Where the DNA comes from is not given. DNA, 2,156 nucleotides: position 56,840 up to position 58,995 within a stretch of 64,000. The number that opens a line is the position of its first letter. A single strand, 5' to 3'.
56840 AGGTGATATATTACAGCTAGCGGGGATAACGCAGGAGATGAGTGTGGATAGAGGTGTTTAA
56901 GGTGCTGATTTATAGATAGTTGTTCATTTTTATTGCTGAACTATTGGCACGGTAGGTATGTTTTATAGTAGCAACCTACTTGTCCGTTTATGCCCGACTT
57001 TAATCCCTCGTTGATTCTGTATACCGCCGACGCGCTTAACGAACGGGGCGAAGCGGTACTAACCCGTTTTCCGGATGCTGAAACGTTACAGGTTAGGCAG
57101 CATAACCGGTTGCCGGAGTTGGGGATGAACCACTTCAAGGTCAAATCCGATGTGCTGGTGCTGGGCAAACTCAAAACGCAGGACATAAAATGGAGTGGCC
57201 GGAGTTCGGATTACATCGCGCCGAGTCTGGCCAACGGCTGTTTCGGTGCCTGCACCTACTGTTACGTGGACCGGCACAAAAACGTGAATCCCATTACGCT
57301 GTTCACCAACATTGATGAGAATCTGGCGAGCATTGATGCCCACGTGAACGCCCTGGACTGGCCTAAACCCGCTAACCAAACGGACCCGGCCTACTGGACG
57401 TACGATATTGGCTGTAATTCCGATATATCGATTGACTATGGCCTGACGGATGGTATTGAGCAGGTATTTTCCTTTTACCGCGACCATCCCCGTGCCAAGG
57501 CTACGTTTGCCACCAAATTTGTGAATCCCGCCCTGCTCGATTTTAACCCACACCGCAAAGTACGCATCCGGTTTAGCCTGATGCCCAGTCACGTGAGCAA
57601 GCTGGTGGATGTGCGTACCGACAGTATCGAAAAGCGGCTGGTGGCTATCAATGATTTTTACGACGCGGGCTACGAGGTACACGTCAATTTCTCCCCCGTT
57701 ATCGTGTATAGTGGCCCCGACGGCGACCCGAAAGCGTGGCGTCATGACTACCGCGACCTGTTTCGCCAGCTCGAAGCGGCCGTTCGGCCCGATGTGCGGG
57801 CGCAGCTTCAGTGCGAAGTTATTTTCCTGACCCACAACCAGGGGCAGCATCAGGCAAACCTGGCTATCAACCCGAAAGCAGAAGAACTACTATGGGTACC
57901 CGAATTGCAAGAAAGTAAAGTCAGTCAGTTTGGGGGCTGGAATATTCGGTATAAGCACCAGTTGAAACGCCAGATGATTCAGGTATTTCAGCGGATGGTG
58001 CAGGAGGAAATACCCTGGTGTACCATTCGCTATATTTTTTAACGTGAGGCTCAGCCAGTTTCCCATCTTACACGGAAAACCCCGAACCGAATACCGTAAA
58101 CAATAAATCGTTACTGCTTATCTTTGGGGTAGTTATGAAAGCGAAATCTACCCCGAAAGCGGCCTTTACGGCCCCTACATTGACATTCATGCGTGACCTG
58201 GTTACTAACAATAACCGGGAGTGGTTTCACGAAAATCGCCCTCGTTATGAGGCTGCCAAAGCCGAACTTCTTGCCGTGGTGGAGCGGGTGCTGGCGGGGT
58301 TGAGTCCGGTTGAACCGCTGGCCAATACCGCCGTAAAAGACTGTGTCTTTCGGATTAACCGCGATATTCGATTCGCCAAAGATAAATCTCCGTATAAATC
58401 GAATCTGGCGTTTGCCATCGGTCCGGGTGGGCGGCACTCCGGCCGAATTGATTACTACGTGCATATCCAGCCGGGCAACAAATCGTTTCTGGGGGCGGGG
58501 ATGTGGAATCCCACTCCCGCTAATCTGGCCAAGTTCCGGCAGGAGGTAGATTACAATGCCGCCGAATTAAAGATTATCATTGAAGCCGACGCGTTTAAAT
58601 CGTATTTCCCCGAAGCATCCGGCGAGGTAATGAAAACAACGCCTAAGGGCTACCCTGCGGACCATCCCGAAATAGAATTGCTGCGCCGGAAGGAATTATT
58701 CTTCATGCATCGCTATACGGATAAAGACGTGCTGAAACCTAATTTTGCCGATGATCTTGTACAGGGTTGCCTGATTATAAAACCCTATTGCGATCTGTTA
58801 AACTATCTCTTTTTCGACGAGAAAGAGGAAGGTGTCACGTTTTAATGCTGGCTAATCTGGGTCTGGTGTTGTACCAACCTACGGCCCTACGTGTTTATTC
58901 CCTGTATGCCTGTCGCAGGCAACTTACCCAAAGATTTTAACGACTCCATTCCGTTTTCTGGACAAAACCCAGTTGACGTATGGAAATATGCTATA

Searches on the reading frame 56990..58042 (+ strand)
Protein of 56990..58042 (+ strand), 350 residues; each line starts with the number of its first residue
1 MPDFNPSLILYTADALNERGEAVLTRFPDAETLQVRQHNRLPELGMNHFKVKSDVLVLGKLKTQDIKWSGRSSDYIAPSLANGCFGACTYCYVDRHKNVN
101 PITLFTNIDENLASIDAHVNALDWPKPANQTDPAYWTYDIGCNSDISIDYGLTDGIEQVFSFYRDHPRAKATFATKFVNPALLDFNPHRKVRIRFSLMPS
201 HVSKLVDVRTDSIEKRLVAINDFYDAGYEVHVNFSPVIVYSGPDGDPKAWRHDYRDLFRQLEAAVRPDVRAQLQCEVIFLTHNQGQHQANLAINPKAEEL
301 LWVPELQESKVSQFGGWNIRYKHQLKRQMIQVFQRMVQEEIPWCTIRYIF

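Call 4: search_protein_families(library=pfam, proteins=[window:56990-58042:+])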
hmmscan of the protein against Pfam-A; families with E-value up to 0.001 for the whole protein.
window:56990-58042:+ (350 aa): 1 family
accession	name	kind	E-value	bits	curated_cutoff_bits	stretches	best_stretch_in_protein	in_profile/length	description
PF20903.3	SPL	-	3.6e-31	108.8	27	1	4-349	1-337/338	Spore photoproduct lyase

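Call 5: search_protein_families(library=ncbifam, proteins=[window:56990-58042:+])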
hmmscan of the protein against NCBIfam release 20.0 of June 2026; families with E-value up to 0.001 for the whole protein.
window:56990-58042:+ (350 aa): 2 families
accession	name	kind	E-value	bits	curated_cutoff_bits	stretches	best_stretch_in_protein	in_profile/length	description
TIGR03886.1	lyase_spl_fam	equivalog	5.1e-159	529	437.55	1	8-350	3-346/346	spore photoproduct lyase family protein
TIGR04070.1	photo_TT_lyase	equivalog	1.1e-31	110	400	1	4-349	1-337/338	spore photoproduct lyase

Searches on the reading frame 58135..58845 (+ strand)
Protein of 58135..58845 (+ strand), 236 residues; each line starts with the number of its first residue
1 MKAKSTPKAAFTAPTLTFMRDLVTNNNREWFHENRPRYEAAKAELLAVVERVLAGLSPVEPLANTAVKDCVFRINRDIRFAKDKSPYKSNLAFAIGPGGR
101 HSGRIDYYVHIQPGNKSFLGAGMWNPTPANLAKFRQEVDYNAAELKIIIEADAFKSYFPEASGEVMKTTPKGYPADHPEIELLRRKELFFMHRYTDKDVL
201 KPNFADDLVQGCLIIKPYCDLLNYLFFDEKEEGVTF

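Call 4: search_protein_families(library=pfam, proteins=[window:58135-58845:+])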
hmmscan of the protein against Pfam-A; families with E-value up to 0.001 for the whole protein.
window:58135-58845:+ (236 aa): 1 family
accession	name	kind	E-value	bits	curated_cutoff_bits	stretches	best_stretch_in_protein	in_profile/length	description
PF09365.15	DUF2461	-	2.1e-68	230.8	22.8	1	15-220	2-207/208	Conserved hypothetical protein (DUF2461)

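Call 5: search_protein_families(library=ncbifam, proteins=[window:58135-58845:+])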
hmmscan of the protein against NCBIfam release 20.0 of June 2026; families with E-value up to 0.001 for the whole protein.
window:58135-58845:+ (236 aa): 1 family
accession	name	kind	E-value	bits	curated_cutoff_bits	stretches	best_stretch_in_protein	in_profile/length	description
TIGR02453.1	TIGR02453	subfamily_domain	1.9e-57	194.5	105.4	1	12-224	2-215/218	TIGR02453 family protein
